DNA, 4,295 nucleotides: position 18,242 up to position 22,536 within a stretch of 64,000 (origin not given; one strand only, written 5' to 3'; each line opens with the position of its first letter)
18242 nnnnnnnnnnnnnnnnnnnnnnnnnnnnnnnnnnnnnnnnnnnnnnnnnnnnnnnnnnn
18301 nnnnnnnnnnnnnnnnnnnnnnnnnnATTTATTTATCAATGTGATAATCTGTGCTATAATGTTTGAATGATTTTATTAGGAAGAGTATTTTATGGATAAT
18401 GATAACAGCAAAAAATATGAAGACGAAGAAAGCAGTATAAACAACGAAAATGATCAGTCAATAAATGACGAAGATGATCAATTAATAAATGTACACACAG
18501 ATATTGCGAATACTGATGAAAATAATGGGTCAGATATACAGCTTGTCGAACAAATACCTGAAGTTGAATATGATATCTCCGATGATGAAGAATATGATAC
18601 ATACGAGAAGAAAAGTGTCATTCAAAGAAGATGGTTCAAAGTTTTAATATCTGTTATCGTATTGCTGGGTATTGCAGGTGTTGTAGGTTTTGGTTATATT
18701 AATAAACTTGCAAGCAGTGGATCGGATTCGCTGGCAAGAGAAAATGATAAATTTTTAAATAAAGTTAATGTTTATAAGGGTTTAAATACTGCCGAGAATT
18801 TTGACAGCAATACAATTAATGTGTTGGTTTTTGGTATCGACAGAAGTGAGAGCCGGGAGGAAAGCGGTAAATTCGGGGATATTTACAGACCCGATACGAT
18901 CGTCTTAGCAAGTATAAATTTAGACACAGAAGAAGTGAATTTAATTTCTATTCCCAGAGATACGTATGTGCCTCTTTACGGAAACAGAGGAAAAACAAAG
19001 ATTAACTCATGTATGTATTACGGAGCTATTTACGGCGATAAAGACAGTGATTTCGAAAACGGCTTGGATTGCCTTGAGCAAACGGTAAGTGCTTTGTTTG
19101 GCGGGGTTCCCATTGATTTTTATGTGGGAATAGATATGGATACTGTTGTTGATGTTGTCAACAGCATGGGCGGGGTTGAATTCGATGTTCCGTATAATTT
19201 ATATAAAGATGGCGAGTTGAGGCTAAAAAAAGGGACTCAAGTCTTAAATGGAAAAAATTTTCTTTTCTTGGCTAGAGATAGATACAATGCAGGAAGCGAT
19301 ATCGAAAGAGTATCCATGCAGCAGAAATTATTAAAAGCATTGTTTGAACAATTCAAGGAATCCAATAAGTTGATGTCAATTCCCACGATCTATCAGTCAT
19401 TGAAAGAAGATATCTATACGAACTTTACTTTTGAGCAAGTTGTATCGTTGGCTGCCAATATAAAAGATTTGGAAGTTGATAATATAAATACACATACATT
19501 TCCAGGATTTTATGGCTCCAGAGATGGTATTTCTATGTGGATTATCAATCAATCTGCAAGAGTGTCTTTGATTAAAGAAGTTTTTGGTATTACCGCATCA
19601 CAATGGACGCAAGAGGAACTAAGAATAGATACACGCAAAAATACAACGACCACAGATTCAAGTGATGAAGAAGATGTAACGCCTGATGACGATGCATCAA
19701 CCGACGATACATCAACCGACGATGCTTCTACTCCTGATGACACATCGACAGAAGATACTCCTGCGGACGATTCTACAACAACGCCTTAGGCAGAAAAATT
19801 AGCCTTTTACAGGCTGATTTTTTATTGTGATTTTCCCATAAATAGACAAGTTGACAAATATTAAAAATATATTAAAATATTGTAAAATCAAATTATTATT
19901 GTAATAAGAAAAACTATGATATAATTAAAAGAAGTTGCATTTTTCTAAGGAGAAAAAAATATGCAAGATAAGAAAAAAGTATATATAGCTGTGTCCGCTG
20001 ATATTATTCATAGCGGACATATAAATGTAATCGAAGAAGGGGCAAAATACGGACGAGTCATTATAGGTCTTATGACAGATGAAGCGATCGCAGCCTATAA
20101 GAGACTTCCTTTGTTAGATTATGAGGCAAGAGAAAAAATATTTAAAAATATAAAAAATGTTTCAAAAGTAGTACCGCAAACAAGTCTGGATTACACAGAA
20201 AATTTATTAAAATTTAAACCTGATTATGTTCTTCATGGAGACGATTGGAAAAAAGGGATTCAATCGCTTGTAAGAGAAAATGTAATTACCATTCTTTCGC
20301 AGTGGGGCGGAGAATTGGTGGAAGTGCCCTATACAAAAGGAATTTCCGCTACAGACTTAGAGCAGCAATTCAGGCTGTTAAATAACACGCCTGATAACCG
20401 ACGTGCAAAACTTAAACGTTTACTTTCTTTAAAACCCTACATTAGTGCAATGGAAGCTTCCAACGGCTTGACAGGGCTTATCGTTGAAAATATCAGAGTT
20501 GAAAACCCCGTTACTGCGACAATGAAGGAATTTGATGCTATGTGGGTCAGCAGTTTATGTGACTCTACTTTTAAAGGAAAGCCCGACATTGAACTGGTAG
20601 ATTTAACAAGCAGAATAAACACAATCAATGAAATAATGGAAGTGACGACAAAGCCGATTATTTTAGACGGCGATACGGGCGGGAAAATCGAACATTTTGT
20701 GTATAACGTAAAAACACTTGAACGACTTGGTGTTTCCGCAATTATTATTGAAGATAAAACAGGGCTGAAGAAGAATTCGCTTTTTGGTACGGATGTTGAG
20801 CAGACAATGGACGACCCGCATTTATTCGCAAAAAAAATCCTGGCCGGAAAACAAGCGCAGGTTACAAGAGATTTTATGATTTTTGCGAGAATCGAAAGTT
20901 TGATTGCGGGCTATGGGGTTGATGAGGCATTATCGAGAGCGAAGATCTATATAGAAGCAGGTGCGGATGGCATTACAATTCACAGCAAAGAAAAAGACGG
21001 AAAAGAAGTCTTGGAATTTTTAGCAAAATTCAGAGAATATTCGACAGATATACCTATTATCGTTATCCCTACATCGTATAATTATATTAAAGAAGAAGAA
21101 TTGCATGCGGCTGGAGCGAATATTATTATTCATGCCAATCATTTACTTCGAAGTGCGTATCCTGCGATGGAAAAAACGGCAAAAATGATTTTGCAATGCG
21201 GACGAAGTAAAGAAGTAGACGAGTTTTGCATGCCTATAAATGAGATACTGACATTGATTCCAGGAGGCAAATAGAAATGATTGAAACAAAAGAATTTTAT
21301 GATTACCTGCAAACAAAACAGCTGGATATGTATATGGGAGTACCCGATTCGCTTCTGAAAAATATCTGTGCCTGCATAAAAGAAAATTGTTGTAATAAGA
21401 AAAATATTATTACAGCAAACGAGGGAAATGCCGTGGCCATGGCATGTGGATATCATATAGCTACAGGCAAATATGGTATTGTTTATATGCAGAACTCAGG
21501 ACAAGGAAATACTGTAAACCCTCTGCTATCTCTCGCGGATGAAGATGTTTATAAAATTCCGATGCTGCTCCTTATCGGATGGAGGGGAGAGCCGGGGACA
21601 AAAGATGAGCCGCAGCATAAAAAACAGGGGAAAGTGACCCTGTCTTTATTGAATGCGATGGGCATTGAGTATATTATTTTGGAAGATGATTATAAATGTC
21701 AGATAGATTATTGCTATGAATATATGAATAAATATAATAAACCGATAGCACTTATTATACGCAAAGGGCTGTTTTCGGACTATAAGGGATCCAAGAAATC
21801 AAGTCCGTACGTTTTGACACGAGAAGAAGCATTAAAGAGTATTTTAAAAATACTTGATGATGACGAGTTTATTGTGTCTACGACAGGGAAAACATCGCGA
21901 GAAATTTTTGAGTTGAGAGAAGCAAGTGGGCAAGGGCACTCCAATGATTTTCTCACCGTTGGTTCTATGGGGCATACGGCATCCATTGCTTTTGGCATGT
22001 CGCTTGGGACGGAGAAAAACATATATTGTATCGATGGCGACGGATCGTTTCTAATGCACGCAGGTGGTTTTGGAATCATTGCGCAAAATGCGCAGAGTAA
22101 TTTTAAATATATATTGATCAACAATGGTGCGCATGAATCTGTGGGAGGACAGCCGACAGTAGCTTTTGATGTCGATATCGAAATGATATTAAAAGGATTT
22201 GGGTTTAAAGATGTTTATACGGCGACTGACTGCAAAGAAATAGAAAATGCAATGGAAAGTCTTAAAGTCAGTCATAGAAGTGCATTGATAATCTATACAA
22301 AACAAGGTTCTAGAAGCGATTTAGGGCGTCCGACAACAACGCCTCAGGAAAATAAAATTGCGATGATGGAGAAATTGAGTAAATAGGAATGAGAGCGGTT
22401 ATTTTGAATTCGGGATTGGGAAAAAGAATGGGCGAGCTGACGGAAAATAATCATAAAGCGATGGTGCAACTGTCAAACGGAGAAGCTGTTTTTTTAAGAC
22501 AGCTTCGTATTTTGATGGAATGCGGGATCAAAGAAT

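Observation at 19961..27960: Phosphonate operon: early fosfomycin-type enzymes linked to three LicD transferases, predicted to add 2-hydroxyethylphosphonate to a wall glycopolymer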

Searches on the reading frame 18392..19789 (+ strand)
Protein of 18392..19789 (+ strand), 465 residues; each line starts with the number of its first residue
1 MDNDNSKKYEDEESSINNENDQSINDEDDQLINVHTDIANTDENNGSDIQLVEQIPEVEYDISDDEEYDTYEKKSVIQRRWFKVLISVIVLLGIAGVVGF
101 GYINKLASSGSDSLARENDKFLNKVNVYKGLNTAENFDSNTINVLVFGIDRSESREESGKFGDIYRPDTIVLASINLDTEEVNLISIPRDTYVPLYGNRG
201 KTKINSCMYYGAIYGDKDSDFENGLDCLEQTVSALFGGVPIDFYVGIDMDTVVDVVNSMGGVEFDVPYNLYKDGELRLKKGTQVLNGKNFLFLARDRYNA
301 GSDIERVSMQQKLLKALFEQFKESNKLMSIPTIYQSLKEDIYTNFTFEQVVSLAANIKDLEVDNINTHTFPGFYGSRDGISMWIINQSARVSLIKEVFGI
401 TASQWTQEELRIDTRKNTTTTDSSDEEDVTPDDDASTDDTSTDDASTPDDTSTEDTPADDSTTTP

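Call 3: search_protein_families(library=pfam, proteins=[window:18392-19789:+], max_evalue=0.001)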
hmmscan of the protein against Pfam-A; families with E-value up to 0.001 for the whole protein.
window:18392-19789:+ (465 aa): 1 family
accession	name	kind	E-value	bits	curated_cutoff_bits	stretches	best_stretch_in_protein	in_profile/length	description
PF03816.19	LytR_cpsA_psr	-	2.3e-33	115.9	24.6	1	166-322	1-149/150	LytR_cpsA_psr family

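Call 4: search_protein_families(library=ncbifam, proteins=[window:18392-19789:+], max_evalue=0.001)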
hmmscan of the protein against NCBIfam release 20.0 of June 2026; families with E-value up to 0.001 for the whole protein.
window:18392-19789:+ (465 aa): 4 families
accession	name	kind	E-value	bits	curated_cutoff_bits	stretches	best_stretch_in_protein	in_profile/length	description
NF006897.1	PRK09379.1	equivalog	5.9e-31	107.8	441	1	79-396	2-292/298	polyisoprenyl-teichoic acid--peptidoglycan teichoic acid transferase TagU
TIGR00350.1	lytR_cpsA_psr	domain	2.2e-28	99.4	62.3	1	166-322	2-151/152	LCP family glycopolymer transferase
NF051849.1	LCP_trans_Cps2A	equivalog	4.9e-17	62.3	650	1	97-356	178-420/477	LCP family glycopolymer transferase CpsA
NF047591.1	ligase_LytR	equivalog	4.2e-14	52.6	450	1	89-350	9-264/336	glycopolymer--peptidoglycan transferase LytR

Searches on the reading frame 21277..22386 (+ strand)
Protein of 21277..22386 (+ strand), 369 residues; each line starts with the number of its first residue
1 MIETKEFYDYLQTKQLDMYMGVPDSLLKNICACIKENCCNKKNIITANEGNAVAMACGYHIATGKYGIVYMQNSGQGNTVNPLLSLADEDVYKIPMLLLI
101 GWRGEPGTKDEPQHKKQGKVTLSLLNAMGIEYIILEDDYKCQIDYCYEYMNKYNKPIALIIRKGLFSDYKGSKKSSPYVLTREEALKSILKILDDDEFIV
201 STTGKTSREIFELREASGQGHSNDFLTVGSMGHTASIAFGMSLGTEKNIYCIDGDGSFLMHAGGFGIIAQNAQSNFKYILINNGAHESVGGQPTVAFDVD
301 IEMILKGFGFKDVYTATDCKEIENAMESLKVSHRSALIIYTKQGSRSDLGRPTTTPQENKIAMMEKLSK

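Call 3: search_protein_families(library=pfam, proteins=[window:21277-22386:+], max_evalue=0.001)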
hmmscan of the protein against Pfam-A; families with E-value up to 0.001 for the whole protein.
window:21277-22386:+ (369 aa): 2 families
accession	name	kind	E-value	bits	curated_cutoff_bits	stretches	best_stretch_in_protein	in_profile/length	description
PF02775.26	TPP_enzyme_C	-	3.3e-15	56.6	21.9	1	218-338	17-149/151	Thiamine pyrophosphate enzyme, C-terminal TPP binding domain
PF02776.23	TPP_enzyme_N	-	4.6e-13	49.4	26.8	1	7-117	7-111/119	Thiamine pyrophosphate enzyme, N-terminal TPP binding domain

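Call 4: search_protein_families(library=ncbifam, proteins=[window:21277-22386:+], max_evalue=0.001)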
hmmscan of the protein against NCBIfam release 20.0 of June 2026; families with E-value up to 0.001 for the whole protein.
window:21277-22386:+ (369 aa): 29 families (the best 25 are shown)
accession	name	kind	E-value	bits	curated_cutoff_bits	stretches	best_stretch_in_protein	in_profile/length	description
TIGR03297.1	Ppyr-DeCO2ase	equivalog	1.1e-130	435.9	312.5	1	16-365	2-358/360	phosphonopyruvate decarboxylase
TIGR03846.1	sulfopy_beta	equivalog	2.8e-31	108.9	221.5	1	182-341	1-156/182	sulfopyruvate decarboxylase subunit beta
TIGR03845.1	sulfopyru_alph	equivalog_domain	5.7e-23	81.6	147.95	1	5-163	2-157/160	sulfopyruvate decarboxylase subunit alpha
NF004813.0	PRK06163.1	equivalog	8.5e-21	74.6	240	1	174-354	7-183/202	hypothetical protein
NF006203.0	PRK08327.1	equivalog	1.3e-10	40.5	456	2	187-289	394-494/571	thiamine pyrophosphate-requiring protein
TIGR00118.1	acolac_lg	equivalog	7.1e-10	38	538.35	1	7-101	7-97/557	biosynthetic-type acetolactate synthase large subunit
NF005860.0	PRK07789.1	equivalog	2.1e-09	36.3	881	1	228-287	449-508/615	acetolactate synthase large subunit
NF005228.0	PRK06725.1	equivalog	2.2e-09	36.1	991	1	18-101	33-112/571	acetolactate synthase large subunit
NF006052.0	PRK08199.1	subfamily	2e-08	33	539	1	227-286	413-472/559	thiamine pyrophosphate protein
NF006016.1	PRK08155.1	equivalog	5.4e-08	31.7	870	1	221-298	398-478/554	acetolactate synthase large subunit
NF004710.0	PRK06048.1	equivalog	5.5e-08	31.7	976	0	8-101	15-104/561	acetolactate synthase large subunit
NF005651.0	PRK07418.1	subfamily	6.3e-08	31.3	942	1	228-285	434-491/617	acetolactate synthase large subunit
NF006524.0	PRK08978.1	equivalog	9.5e-08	30.7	738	0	227-284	399-456/548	acetolactate synthase 2 catalytic subunit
NF005058.0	PRK06466.1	equivalog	1.2e-06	27.4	951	0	18-101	21-101/574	acetolactate synthase 3 large subunit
NF006319.0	PRK08527.1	equivalog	2.5e-06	26.2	905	0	10-101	13-101/565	acetolactate synthase large subunit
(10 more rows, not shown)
